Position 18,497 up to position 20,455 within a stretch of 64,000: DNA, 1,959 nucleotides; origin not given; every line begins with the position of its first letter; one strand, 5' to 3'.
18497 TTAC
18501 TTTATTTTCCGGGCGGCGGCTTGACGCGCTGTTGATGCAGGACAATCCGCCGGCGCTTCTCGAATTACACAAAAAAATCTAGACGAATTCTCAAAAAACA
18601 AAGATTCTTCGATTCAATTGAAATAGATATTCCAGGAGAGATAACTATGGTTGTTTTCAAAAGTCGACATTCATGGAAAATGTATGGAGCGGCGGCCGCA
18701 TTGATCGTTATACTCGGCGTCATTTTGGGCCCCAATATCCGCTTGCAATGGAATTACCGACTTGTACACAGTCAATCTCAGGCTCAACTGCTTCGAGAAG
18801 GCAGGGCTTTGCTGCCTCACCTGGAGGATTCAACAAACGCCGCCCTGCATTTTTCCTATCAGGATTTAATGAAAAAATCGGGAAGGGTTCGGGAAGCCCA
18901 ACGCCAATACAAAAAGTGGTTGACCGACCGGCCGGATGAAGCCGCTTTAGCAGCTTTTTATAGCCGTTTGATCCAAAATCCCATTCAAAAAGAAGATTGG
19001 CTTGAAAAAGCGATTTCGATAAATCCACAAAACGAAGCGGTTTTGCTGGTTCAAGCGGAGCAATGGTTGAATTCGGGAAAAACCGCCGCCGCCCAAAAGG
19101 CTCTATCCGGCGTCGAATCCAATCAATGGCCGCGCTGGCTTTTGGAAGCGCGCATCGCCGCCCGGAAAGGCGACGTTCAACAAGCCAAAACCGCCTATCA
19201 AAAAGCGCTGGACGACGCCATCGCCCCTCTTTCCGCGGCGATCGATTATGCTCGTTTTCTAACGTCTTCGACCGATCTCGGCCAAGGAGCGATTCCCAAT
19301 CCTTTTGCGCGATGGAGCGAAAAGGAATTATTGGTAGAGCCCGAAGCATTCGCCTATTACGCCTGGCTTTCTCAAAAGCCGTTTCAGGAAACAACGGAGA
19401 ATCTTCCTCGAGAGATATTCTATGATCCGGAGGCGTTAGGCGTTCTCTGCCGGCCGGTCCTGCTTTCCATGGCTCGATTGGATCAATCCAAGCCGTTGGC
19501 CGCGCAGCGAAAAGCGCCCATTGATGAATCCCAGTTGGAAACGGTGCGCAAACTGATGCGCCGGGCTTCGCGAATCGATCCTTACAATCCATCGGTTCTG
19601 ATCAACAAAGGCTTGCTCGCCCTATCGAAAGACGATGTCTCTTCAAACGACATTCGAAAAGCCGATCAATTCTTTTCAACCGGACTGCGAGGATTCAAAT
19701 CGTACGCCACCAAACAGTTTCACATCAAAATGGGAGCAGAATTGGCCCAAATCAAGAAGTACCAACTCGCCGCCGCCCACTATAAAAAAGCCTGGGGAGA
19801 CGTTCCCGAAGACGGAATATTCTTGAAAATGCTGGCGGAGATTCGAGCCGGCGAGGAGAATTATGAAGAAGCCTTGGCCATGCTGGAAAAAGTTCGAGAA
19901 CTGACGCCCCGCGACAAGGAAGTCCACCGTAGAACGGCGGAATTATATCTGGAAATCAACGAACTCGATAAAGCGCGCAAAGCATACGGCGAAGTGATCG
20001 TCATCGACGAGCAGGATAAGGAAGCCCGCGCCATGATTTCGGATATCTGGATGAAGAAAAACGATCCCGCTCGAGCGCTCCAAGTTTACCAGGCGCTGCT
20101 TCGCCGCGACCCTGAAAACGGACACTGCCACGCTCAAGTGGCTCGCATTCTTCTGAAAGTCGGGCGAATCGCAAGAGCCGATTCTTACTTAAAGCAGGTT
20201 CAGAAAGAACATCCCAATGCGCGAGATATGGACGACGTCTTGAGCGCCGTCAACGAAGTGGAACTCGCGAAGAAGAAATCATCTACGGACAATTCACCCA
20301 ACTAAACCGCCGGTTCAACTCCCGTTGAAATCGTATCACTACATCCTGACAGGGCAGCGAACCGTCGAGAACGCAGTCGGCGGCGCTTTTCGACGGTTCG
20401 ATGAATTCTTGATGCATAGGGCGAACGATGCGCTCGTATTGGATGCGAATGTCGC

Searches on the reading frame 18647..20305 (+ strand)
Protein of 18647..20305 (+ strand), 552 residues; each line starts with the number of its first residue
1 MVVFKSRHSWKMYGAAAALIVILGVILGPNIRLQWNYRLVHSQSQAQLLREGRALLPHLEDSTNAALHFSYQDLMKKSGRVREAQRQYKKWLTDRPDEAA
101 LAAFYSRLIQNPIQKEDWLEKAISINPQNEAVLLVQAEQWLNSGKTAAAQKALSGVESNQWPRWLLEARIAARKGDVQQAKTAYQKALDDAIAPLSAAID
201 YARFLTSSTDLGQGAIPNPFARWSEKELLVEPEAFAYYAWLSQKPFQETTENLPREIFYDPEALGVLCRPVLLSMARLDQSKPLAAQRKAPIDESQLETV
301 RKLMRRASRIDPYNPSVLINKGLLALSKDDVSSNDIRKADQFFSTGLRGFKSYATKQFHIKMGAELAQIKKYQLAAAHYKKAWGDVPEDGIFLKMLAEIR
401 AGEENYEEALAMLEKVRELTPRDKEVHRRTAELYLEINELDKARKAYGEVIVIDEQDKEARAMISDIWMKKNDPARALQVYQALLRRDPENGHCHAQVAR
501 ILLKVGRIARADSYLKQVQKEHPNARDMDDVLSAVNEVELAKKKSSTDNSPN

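Call 66: search_protein_families(library=pfam, proteins=[window:18647-20305:+], max_evalue=0.00001)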
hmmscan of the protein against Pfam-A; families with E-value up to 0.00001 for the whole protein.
window:18647-20305:+ (552 aa): 14 families
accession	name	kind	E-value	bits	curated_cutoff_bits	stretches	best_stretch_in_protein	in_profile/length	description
PF14559.12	TPR_19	-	1.3e-26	93.2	25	3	402-465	3-66/68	Tetratricopeptide repeat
PF07719.23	TPR_2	-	6e-18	63.9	27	0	164-189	4-29/34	Tetratricopeptide repeat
PF13428.12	TPR_14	-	4.8e-15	55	23.5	0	394-433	5-44/44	Tetratricopeptide repeat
PF13432.12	TPR_16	-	7.4e-14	52.3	32.7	0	395-452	2-58/65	Tetratricopeptide repeat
PF23914.1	TPR_CcmH_CycH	-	6.5e-12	46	42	0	162-211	51-100/158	Cytochrome c-type biogenesis protein H TPR domain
PF13181.12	TPR_8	-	3.1e-11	42.9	25.7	0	164-188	4-28/34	Tetratricopeptide repeat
PF13431.12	TPR_17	-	1.4e-10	41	24.4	0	481-511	2-32/34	Tetratricopeptide repeat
PF25064.1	ARM_TT21_5th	-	2e-10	41.4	27.8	1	459-526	2-69/117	TT21 fifth ARM repeats domain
PF00515.34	TPR_1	-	4.6e-10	39.3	27.8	0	431-456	8-33/34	Tetratricopeptide repeat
PF13414.12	TPR_11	-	2.5e-08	33.9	26.8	0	433-460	3-30/42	TPR repeat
PF13174.12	TPR_6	-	2.8e-08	34.3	26.3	0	499-524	7-32/33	Tetratricopeptide repeat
PF12895.13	ANAPC3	-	1.5e-06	28.8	27.2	0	396-449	29-81/82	Anaphase-promoting complex, cyclosome, subunit 3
PF09976.15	TPR_21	-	2.2e-06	28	25.5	0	141-190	124-175/193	Tetratricopeptide repeat-like domain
PF13371.12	TPR_9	-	2.5e-06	27.8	35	0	467-534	4-71/73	Tetratricopeptide repeat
